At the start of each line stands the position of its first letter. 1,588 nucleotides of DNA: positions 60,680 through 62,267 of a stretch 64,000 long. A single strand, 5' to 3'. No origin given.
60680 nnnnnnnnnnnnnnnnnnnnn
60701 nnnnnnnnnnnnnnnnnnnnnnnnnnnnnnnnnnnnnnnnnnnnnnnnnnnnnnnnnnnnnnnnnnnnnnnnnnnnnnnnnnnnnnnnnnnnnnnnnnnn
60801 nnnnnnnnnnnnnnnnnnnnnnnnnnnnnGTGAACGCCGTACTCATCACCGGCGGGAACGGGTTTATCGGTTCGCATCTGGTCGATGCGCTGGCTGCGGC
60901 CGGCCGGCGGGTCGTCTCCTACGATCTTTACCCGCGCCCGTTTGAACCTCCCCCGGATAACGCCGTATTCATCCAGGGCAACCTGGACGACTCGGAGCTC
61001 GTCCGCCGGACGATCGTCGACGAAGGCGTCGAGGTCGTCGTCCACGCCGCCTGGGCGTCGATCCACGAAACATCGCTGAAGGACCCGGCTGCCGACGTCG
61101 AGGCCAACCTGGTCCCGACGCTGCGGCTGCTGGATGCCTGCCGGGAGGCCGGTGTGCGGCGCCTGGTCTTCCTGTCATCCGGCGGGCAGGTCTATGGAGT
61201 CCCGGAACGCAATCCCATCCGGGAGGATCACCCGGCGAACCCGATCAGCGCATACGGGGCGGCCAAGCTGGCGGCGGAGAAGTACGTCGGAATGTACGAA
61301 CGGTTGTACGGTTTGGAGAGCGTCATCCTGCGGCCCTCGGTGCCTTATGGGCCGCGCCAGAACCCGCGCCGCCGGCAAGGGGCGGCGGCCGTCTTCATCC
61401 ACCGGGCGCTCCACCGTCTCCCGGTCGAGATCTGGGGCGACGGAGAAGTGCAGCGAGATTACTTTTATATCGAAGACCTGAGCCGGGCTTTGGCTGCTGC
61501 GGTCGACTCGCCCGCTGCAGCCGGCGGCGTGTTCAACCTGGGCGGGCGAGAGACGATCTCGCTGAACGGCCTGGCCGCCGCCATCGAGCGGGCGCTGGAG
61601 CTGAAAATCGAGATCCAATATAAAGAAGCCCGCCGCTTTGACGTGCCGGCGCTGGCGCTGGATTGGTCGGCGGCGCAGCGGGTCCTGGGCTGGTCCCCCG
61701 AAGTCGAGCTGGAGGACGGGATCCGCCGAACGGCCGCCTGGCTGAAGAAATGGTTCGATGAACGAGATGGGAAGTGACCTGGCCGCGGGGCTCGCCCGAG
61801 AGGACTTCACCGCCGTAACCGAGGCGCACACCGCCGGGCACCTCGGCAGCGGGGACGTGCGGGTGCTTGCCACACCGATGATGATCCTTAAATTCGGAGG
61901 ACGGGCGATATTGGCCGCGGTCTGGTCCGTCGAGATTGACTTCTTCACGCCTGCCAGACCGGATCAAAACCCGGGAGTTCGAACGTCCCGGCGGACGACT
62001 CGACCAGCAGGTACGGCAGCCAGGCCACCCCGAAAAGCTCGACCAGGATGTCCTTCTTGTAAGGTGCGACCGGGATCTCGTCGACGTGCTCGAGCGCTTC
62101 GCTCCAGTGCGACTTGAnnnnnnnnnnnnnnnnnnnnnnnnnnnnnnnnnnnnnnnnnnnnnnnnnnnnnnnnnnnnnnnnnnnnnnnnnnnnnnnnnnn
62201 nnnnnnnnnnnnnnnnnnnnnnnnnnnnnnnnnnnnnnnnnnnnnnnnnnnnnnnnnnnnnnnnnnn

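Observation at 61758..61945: Abrupt truncation of a thioesterase gene marks a probable insertion or rearrangement junction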

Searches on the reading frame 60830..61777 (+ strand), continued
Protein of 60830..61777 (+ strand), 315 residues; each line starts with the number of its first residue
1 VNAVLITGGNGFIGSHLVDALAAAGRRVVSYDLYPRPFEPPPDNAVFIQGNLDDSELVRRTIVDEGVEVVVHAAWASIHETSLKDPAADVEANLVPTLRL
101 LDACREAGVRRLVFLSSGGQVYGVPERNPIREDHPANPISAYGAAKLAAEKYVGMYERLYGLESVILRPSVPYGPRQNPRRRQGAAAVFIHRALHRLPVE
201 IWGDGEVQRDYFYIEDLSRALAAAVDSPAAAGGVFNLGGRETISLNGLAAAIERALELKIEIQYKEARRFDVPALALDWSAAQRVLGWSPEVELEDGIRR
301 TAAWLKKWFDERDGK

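Call 36: find_encoding_contigs(protein=P0126, flank=10000, max_places=8)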
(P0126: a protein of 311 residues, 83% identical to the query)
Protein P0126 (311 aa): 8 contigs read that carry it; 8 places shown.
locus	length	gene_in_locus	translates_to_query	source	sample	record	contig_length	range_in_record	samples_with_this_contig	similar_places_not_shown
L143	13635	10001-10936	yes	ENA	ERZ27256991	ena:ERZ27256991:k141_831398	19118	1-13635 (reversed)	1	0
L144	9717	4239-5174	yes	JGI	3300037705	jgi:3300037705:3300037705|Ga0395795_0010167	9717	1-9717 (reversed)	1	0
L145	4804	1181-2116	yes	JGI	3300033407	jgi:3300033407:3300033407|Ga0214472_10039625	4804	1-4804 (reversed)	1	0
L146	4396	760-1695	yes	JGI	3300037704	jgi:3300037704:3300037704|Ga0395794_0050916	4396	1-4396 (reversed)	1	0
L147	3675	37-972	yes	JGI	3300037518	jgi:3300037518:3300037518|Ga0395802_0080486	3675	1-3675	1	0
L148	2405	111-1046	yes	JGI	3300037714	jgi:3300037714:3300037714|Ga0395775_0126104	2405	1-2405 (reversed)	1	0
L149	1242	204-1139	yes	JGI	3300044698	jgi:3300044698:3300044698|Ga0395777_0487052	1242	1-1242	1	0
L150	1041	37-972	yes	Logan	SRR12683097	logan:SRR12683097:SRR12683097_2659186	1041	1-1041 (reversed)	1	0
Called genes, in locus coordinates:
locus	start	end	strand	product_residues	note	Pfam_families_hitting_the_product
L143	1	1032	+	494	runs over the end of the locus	PF13231:PMT_2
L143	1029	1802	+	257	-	PF00535:Glycos_transf_2, PF10111:Glyco_tranf_2_2 (weak), PF13641:Glyco_tranf_2_3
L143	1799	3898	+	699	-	PF07995:GSDH, PF00801:PKD, PF18911:PKD_4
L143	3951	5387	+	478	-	-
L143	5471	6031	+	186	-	PF00908:dTDP_sugar_isom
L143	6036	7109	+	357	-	PF00106:adh_short (faint), PF01073:3Beta_HSD, PF01370:Epimerase, PF02719:Polysacc_synt_2, PF04321:RmlD_sub_bind, PF07993:NAD_binding_4, PF16363:GDP_Man_Dehyd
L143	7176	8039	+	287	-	PF00483:NTP_transferase, PF12804:NTP_transf_3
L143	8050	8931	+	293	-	PF01370:Epimerase, PF04321:RmlD_sub_bind, PF16363:GDP_Man_Dehyd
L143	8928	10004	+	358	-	PF02350:Epimerase_2, PF13579:Glyco_trans_4_4 (faint)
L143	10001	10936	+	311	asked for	PF01073:3Beta_HSD, PF01370:Epimerase, PF02719:Polysacc_synt_2 (weak), PF04321:RmlD_sub_bind, PF05368:NmrA (faint), PF07993:NAD_binding_4 (faint), PF13460:NAD_binding_10, PF16363:GDP_Man_Dehyd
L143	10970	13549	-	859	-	PF01935:DUF87 (weak)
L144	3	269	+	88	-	?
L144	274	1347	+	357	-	PF00106:adh_short (faint), PF01073:3Beta_HSD, PF01370:Epimerase, PF02719:Polysacc_synt_2, PF04321:RmlD_sub_bind, PF07993:NAD_binding_4, PF16363:GDP_Man_Dehyd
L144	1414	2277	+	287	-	PF00483:NTP_transferase, PF12804:NTP_transf_3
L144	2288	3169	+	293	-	PF01370:Epimerase, PF04321:RmlD_sub_bind, PF16363:GDP_Man_Dehyd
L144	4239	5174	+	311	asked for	PF01073:3Beta_HSD, PF01370:Epimerase, PF02719:Polysacc_synt_2 (weak), PF04321:RmlD_sub_bind, PF05368:NmrA (faint), PF07993:NAD_binding_4 (faint), PF13460:NAD_binding_10, PF16363:GDP_Man_Dehyd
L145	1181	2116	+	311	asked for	PF01073:3Beta_HSD, PF01370:Epimerase, PF02719:Polysacc_synt_2 (weak), PF04321:RmlD_sub_bind, PF05368:NmrA (faint), PF07993:NAD_binding_4 (faint), PF13460:NAD_binding_10, PF16363:GDP_Man_Dehyd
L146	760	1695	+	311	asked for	PF01073:3Beta_HSD, PF01370:Epimerase, PF02719:Polysacc_synt_2 (weak), PF04321:RmlD_sub_bind, PF05368:NmrA (faint), PF07993:NAD_binding_4 (faint), PF13460:NAD_binding_10, PF16363:GDP_Man_Dehyd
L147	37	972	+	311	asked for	PF01073:3Beta_HSD, PF01370:Epimerase, PF02719:Polysacc_synt_2 (weak), PF04321:RmlD_sub_bind, PF05368:NmrA (faint), PF07993:NAD_binding_4 (faint), PF13460:NAD_binding_10, PF16363:GDP_Man_Dehyd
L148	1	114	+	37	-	?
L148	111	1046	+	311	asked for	PF01073:3Beta_HSD, PF01370:Epimerase, PF02719:Polysacc_synt_2 (weak), PF04321:RmlD_sub_bind, PF05368:NmrA (faint), PF07993:NAD_binding_4 (faint), PF13460:NAD_binding_10, PF16363:GDP_Man_Dehyd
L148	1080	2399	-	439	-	-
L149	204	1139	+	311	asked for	PF01073:3Beta_HSD, PF01370:Epimerase, PF02719:Polysacc_synt_2 (weak), PF04321:RmlD_sub_bind, PF05368:NmrA (faint), PF07993:NAD_binding_4 (faint), PF13460:NAD_binding_10, PF16363:GDP_Man_Dehyd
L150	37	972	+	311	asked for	PF01073:3Beta_HSD, PF01370:Epimerase, PF02719:Polysacc_synt_2 (weak), PF04321:RmlD_sub_bind, PF05368:NmrA (faint), PF07993:NAD_binding_4 (faint), PF13460:NAD_binding_10, PF16363:GDP_Man_Dehyd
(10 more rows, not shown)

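Call 37: find_encoding_contigs(protein=P0124, flank=10000, max_places=4)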
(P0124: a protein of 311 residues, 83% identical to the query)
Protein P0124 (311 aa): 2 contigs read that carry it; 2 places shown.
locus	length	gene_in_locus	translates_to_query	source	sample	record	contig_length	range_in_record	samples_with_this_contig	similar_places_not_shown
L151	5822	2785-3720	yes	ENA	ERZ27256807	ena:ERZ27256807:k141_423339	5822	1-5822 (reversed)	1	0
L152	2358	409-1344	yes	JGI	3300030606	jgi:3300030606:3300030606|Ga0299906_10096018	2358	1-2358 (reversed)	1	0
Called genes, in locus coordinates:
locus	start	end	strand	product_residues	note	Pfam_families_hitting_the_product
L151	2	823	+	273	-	?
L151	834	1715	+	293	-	PF01370:Epimerase, PF04321:RmlD_sub_bind, PF16363:GDP_Man_Dehyd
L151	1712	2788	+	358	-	PF02350:Epimerase_2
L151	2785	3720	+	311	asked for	PF01073:3Beta_HSD, PF01370:Epimerase, PF02719:Polysacc_synt_2 (weak), PF04321:RmlD_sub_bind, PF05368:NmrA (weak), PF07993:NAD_binding_4 (faint), PF13460:NAD_binding_10, PF16363:GDP_Man_Dehyd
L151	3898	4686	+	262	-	PF05050:Methyltransf_21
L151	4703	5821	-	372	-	?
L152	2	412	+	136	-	?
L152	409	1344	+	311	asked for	PF01073:3Beta_HSD, PF01370:Epimerase, PF02719:Polysacc_synt_2 (weak), PF04321:RmlD_sub_bind, PF05368:NmrA (weak), PF07993:NAD_binding_4 (faint), PF13460:NAD_binding_10, PF16363:GDP_Man_Dehyd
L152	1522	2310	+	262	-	PF05050:Methyltransf_21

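Call 42: find_encoding_contigs(protein=P0123, flank=10000, max_places=4)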
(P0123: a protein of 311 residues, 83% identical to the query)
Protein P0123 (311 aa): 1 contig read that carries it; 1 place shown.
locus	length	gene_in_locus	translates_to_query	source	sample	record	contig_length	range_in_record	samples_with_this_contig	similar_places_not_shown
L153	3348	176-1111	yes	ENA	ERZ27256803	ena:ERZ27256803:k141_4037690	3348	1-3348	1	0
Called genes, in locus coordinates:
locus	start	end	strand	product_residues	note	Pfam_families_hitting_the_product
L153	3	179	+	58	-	?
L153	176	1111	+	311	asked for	PF01073:3Beta_HSD, PF01370:Epimerase, PF02719:Polysacc_synt_2 (weak), PF04321:RmlD_sub_bind, PF05368:NmrA (faint), PF07993:NAD_binding_4 (faint), PF13460:NAD_binding_10, PF16363:GDP_Man_Dehyd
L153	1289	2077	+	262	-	PF05050:Methyltransf_21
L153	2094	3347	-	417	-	?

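Call 43: find_encoding_contigs(protein=P0127, flank=10000, max_places=4)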
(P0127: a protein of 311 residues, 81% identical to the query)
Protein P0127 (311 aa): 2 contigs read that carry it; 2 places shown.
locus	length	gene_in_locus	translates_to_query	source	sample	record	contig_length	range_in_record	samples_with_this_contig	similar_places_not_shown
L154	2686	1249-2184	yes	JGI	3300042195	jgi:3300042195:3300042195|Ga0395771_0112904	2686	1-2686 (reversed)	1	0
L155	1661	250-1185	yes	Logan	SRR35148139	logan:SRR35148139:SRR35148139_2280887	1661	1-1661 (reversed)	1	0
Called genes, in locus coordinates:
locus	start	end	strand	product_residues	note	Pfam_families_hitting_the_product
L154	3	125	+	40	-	?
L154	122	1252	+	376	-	-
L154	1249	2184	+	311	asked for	PF01073:3Beta_HSD, PF01370:Epimerase, PF02719:Polysacc_synt_2, PF04321:RmlD_sub_bind, PF05368:NmrA (faint), PF07993:NAD_binding_4 (faint), PF13460:NAD_binding_10, PF16363:GDP_Man_Dehyd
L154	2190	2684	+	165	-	?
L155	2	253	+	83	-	?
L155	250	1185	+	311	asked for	PF01073:3Beta_HSD, PF01370:Epimerase, PF02719:Polysacc_synt_2, PF04321:RmlD_sub_bind, PF05368:NmrA (faint), PF07993:NAD_binding_4 (faint), PF13460:NAD_binding_10, PF16363:GDP_Man_Dehyd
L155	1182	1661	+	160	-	?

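Call 50: find_encoding_contigs(protein=P0129, flank=10000, max_places=4)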
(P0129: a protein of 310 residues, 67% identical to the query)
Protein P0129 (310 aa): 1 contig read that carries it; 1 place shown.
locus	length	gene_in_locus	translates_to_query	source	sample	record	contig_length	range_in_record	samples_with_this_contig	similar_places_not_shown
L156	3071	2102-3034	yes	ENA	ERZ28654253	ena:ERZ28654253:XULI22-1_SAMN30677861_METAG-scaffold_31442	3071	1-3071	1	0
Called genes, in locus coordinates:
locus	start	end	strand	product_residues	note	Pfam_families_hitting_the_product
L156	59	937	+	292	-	PF01370:Epimerase, PF04321:RmlD_sub_bind, PF16363:GDP_Man_Dehyd (weak)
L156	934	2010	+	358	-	PF02350:Epimerase_2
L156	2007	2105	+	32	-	-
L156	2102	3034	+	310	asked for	PF01073:3Beta_HSD, PF01370:Epimerase, PF04321:RmlD_sub_bind, PF07993:NAD_binding_4 (faint), PF13460:NAD_binding_10, PF16363:GDP_Man_Dehyd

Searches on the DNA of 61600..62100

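Call 60: search_rna_families(source=window, start=61600, end=62100, threshold=evalue, max_evalue=1)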
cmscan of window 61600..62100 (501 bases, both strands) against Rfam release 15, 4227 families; matches with E-value up to 1: 1.
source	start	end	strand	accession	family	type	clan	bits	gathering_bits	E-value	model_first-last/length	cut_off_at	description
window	61874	61901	+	RF01126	sR41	Gene; snRNA; snoRNA; CD-box;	-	15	54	0.39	1-53/53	no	Small nucleolar RNA sR41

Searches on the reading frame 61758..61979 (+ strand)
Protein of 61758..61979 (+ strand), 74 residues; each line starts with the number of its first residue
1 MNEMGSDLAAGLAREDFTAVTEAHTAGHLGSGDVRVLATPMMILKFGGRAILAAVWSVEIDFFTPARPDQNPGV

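Call 9: find_homologous_proteins(query=window:61758-61979:+, max_evalue=0.01)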
Query seq(74 aa) (74 aa): 1 proteins with E <= 0.01 among 1 candidates.
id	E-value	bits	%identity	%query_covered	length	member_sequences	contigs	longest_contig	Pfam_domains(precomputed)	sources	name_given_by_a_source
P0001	2.2e-10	58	71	64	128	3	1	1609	PF22636.3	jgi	jgi:predicted thioesterase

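Call 12: find_encoding_contigs(protein=P0001, flank=10000)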
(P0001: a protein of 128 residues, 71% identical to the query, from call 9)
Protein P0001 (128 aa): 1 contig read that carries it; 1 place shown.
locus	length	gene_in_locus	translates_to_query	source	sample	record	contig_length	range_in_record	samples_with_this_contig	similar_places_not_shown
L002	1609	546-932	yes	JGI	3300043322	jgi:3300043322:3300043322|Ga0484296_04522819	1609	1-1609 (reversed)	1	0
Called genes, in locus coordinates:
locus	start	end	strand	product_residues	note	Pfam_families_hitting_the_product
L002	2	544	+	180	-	?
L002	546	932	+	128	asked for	PF22636:FlK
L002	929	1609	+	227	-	?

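Call 25: find_related_loci(query=P0001, collection=metagenome_contigs, flank=10000)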
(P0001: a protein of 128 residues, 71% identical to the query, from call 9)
Query P0001 (128 aa) in metagenome_contigs; peptide patterns used: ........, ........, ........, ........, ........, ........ (x = any residue, [..] = any of these).
580 stretches matched a pattern; 56 encode a relative of the query (tblastn E <= 1e-3); 56 distinct loci.
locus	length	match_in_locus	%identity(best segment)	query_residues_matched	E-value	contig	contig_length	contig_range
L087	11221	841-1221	49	1-127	6e-42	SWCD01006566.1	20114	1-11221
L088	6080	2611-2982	56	5-128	8e-41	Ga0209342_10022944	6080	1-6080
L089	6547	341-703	57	8-128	2e-40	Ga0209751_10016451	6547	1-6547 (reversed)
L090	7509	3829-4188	54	8-127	6e-40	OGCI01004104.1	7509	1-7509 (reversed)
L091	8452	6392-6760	54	5-127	6e-40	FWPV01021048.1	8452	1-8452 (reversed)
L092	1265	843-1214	50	5-128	1e-40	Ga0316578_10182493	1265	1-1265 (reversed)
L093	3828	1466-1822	54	8-126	1e-37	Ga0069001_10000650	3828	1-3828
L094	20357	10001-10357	52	8-126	9e-37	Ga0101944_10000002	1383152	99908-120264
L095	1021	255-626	53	5-128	2e-38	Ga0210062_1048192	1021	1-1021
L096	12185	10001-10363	51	8-128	2e-36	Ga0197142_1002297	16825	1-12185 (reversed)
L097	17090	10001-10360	52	8-127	6e-36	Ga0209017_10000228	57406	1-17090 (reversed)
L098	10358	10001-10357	51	5-123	4e-36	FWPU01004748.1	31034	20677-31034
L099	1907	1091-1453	59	8-128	2e-35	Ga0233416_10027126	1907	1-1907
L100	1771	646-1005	48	8-127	2e-34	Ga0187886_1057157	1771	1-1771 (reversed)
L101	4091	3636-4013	46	1-126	3e-34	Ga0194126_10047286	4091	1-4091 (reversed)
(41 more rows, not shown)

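Call 30: search_protein_families(library=pfam, proteins=[L002:929-1609:+, P0001], max_evalue=0.01)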
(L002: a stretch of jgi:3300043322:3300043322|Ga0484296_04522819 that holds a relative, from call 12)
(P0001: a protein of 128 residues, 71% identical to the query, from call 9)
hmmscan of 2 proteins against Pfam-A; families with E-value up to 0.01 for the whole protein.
L002:929-1609:+ (227 aa): 1 family
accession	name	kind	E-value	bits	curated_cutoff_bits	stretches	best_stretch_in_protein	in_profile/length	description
PF05050.19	Methyltransf_21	-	1.8e-14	54.6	22.7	1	65-227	1-147/173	Methyltransferase FkbM domain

P0001 (128 aa): 2 families
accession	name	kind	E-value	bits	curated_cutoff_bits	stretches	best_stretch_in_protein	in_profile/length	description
PF22636.2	FlK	-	2.6e-33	114.6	27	1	17-119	1-102/103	Fluoroacetyl-CoA-specific thioesterase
PF03061.28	4HBT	-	0.00019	22.1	20.6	1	42-104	12-74/79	Thioesterase superfamily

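Call 48: search_solved_structures(query=P0001, max_evalue=0.001, show_alignments=2)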
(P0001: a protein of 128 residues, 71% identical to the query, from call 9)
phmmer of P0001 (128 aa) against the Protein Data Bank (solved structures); distinct sequences matched with E-value up to 0.001: 7.
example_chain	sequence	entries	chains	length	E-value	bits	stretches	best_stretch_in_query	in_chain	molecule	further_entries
3kuv_A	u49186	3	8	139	8.4e-14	55.2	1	32-124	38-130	Fluoroacetyl coenzyme A thioesterase | Fluoroacetyl-CoA thioesterase FlK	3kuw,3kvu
3p3f_A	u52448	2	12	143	2e-13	53.9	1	32-124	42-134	Fluoroacetyl coenzyme A thioesterase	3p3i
3kvi_A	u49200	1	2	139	2.1e-13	53.9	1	32-124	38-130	Fluoroacetyl-CoA thioesterase FlK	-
3kv7_A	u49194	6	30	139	2.1e-13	53.9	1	32-124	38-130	fluoroacetyl-CoA thioesterase FlK | Fluoroacetyl-CoA thioesterase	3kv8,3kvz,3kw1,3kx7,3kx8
3p2q_A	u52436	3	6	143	2.2e-13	53.8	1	32-124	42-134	Fluoroacetyl coenzyme A thioesterase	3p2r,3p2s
2cwz_A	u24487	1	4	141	5.4e-07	33.2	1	33-111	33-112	thioesterase family protein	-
3qoo_A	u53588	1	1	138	6.2e-06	29.8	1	39-119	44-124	Uncharacterized protein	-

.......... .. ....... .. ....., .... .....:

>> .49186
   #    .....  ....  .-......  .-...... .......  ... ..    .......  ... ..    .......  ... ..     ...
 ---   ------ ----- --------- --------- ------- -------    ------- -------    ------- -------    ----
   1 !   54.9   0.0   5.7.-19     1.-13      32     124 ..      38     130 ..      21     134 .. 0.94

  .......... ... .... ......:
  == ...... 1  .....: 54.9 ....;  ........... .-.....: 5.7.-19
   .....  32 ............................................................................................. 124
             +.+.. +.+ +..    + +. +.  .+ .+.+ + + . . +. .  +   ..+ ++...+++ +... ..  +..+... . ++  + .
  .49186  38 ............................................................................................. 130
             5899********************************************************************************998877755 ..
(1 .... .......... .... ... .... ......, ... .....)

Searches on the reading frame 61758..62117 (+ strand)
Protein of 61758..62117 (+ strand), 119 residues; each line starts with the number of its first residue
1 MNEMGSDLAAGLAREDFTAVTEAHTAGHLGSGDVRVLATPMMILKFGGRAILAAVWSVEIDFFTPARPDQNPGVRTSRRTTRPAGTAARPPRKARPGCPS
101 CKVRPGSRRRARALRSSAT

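Call 3: search_protein_families(library=pfam, proteins=[window:61758-62117:+], max_evalue=1)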
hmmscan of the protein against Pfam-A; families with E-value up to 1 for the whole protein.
window:61758-62117:+ (119 aa): 1 family
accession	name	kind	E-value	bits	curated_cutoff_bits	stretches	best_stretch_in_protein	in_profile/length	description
PF22636.2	FlK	-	0.15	12.7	27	1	20-46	1-26/103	Fluoroacetyl-CoA-specific thioesterase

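Call 4: search_protein_families(library=ncbifam, proteins=[window:61758-62117:+], max_evalue=1)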
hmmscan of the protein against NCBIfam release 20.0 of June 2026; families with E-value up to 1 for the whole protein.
window:61758-62117:+ (119 aa): 0 families
